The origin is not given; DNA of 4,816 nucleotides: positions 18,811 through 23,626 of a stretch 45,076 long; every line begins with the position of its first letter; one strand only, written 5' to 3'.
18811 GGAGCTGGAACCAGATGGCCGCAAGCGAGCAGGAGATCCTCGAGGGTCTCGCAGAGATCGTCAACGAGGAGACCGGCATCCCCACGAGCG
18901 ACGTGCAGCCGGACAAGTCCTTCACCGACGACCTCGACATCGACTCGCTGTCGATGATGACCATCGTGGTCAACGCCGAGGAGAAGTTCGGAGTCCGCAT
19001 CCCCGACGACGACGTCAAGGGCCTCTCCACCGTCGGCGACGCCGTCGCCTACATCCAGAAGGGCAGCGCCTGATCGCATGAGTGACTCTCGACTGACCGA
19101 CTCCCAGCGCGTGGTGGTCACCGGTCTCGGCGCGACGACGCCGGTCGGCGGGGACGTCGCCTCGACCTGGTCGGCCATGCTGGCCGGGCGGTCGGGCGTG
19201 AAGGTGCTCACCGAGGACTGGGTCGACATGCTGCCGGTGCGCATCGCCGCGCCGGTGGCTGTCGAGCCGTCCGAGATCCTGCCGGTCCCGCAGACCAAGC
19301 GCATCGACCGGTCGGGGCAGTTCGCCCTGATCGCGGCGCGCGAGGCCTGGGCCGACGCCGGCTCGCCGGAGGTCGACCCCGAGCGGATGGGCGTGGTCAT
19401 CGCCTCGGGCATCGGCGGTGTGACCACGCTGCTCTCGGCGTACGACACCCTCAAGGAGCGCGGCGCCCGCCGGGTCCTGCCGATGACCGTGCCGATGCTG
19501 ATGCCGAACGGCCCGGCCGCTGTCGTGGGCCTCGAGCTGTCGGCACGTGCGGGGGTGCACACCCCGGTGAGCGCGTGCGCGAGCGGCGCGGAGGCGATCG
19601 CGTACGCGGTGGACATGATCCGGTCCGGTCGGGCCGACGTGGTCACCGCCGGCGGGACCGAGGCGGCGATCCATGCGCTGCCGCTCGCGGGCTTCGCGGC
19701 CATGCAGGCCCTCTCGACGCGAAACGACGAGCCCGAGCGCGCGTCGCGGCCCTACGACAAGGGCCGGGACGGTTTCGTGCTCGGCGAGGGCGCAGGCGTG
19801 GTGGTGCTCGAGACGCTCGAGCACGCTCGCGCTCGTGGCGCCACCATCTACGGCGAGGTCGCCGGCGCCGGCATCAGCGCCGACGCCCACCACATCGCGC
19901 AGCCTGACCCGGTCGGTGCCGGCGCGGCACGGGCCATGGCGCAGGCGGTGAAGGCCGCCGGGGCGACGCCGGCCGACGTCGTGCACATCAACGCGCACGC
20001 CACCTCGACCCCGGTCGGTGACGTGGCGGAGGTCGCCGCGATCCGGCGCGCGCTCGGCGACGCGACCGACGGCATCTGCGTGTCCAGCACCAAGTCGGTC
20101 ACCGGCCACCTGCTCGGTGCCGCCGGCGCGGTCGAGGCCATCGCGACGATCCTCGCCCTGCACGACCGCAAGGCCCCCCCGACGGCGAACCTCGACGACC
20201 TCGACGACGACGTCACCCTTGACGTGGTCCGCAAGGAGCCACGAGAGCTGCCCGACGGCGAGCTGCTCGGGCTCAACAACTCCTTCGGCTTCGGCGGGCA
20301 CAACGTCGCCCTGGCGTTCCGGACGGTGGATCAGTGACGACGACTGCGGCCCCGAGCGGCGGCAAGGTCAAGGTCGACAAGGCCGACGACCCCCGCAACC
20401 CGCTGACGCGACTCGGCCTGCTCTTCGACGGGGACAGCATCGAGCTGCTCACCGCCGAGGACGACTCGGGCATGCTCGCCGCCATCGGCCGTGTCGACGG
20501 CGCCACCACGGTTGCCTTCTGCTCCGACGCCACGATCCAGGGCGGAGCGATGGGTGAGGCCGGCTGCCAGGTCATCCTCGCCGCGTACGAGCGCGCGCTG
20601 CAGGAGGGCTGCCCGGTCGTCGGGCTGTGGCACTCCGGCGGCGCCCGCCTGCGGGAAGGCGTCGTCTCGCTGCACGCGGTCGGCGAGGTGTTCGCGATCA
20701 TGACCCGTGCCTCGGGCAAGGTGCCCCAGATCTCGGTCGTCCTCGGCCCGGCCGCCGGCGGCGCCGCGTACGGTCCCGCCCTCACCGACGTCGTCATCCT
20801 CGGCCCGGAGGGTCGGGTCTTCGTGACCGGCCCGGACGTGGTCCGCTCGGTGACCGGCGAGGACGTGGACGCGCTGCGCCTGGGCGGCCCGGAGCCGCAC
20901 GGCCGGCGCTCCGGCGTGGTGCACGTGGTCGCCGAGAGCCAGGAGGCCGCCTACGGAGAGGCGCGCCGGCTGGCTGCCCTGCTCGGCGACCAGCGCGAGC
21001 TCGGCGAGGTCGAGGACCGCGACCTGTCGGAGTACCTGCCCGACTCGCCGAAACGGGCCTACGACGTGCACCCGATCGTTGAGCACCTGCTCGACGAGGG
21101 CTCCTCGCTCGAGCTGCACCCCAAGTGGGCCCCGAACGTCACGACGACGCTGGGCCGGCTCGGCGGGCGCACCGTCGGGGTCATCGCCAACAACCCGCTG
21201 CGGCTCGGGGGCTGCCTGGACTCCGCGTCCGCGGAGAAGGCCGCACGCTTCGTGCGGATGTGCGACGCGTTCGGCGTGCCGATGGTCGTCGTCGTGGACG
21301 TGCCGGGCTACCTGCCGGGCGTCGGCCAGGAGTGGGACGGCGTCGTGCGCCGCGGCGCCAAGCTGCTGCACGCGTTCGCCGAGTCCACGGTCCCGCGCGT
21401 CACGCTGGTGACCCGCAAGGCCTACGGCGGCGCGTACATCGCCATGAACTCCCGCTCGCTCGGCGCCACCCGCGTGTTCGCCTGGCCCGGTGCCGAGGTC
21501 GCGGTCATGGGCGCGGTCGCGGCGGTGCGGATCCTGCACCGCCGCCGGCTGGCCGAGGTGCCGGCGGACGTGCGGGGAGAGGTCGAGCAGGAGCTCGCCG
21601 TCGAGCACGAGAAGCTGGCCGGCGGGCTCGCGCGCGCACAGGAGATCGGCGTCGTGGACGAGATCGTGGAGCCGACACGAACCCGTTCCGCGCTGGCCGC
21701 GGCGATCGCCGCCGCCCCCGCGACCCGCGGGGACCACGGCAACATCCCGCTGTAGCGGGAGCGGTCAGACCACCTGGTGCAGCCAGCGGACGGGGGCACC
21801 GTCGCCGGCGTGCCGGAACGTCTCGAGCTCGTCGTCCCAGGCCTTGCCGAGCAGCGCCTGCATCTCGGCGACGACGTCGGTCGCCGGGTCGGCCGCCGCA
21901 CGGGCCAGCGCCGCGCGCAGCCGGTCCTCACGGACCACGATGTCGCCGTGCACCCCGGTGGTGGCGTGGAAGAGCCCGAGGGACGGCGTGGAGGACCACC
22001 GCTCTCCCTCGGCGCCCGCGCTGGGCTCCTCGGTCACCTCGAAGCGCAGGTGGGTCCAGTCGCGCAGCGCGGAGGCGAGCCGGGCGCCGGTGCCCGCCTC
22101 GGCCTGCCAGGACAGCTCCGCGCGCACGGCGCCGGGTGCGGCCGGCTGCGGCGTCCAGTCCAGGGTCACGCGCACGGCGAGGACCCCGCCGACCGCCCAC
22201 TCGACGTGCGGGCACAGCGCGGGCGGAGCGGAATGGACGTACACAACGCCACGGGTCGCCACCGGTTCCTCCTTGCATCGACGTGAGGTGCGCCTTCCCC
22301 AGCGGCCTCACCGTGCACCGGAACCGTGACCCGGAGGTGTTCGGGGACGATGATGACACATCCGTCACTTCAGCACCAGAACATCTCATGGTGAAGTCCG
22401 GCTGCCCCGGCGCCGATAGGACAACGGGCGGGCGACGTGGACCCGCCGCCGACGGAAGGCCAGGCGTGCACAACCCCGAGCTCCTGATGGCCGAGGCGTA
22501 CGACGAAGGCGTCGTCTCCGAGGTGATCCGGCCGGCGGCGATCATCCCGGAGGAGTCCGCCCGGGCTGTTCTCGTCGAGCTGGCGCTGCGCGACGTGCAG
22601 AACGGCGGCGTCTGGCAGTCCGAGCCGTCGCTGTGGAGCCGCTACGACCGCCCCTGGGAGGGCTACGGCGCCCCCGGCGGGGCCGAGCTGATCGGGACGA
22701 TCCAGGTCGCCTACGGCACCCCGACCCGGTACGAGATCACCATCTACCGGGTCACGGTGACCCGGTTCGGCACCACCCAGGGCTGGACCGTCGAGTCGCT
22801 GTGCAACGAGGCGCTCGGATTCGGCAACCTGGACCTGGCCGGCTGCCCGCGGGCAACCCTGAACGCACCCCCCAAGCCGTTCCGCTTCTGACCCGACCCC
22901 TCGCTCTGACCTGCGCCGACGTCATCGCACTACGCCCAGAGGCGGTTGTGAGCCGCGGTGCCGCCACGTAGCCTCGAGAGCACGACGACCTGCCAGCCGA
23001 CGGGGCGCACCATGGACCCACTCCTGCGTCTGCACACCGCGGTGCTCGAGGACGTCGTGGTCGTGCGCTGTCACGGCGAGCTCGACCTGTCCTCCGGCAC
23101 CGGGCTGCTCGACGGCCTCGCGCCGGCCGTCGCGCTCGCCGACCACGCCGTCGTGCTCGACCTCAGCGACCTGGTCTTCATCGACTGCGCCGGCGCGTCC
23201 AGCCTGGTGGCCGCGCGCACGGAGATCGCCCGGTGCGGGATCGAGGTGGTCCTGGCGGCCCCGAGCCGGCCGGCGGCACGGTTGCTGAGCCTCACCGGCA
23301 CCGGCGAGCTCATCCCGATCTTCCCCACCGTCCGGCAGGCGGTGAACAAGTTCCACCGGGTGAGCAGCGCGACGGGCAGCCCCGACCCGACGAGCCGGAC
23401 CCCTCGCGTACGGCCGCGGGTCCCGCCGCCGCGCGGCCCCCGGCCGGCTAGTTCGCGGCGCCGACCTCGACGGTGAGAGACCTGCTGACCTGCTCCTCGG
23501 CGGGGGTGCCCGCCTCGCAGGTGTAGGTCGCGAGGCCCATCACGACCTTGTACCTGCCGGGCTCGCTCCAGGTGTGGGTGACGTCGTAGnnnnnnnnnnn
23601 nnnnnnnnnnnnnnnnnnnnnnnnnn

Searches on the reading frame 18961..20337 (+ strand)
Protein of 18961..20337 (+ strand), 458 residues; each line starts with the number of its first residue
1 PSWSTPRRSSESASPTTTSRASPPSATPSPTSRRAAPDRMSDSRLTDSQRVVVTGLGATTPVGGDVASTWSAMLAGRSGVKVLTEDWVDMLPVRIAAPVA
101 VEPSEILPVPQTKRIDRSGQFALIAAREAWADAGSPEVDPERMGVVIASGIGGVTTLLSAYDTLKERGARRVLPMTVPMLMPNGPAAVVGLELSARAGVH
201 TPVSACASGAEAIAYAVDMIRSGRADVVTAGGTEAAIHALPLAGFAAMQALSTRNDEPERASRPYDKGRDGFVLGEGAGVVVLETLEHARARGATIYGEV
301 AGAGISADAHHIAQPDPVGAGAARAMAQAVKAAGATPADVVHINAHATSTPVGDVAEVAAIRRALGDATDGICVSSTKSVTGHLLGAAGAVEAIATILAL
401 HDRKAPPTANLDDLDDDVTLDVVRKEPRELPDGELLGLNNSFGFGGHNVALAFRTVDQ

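Call 8: search_protein_families(library=pfam, proteins=[window:18961-20337:+], max_evalue=0.001)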
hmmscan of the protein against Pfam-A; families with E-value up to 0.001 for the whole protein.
window:18961-20337:+ (458 aa): 3 families
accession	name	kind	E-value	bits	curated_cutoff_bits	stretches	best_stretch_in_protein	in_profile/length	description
PF00109.32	ketoacyl-synt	-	3.4e-50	171.4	20.8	1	49-289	2-252/252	Beta-ketoacyl synthase, N-terminal domain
PF02801.28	Ketoacyl-synt_C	-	1.6e-34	118.9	20.8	1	297-411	1-118/119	Beta-ketoacyl synthase, C-terminal domain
PF00108.29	Thiolase_N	-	3.6e-06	27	26.4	1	188-238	67-117/260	Thiolase, N-terminal domain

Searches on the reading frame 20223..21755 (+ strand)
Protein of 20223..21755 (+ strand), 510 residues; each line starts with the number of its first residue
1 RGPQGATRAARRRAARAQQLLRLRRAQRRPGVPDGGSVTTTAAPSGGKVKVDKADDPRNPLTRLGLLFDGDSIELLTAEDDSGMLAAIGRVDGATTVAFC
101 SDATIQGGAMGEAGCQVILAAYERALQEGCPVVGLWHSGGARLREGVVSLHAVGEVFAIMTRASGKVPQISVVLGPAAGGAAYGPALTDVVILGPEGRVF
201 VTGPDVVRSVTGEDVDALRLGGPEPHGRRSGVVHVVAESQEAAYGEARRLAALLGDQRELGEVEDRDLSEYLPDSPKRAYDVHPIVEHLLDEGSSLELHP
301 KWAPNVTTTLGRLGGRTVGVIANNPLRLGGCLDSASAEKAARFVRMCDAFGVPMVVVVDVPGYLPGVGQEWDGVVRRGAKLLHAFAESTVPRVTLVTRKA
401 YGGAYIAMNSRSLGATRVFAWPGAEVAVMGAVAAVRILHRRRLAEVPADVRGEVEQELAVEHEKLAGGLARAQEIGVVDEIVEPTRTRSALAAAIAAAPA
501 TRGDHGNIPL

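Call 8: search_protein_families(library=pfam, proteins=[window:20223-21755:+], max_evalue=0.001)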
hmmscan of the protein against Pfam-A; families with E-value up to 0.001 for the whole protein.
window:20223-21755:+ (510 aa): 3 families
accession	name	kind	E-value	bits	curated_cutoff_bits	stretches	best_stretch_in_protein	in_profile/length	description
PF01039.27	Carboxyl_trans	-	6.9e-118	394.8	22.3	1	82-498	45-478/493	Carboxyl transferase domain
PF06833.16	MdcE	-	4.4e-08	33.5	32.7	1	352-503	28-170/196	Malonate decarboxylase gamma subunit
PF03255.19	ACCA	-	1.5e-07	31.3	23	1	338-408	134-204/310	Acetyl co-enzyme A carboxylase carboxyltransferase-like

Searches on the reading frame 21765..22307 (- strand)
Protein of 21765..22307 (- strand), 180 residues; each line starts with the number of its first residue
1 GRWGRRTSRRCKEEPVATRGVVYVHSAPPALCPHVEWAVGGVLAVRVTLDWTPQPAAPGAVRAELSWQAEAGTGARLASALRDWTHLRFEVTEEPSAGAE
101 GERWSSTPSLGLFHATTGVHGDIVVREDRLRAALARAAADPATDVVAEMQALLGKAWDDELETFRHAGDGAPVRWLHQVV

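Call 8: search_protein_families(library=pfam, proteins=[window:21765-22307:-], max_evalue=0.001)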
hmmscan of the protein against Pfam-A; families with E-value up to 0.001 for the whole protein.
window:21765-22307:- (180 aa): 1 family
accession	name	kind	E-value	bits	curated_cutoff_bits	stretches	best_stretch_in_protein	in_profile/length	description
PF11343.13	DUF3145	-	3.2e-74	248.2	25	1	21-178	1-156/156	Protein of unknown function (DUF3145)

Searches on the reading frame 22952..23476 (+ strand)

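Call 8: search_protein_families(library=pfam, proteins=[window:22952-23476:+], max_evalue=0.001)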
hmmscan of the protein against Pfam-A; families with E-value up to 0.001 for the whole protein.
window:22952-23476:+ (174 aa): 2 families
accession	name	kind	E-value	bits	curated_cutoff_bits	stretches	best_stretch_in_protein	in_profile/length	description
PF01740.26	STAS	-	8.7e-19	67.7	22.6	1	30-130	5-106/106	STAS domain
PF13466.11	STAS_2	-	1e-08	35.7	29.2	1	41-116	4-78/80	STAS domain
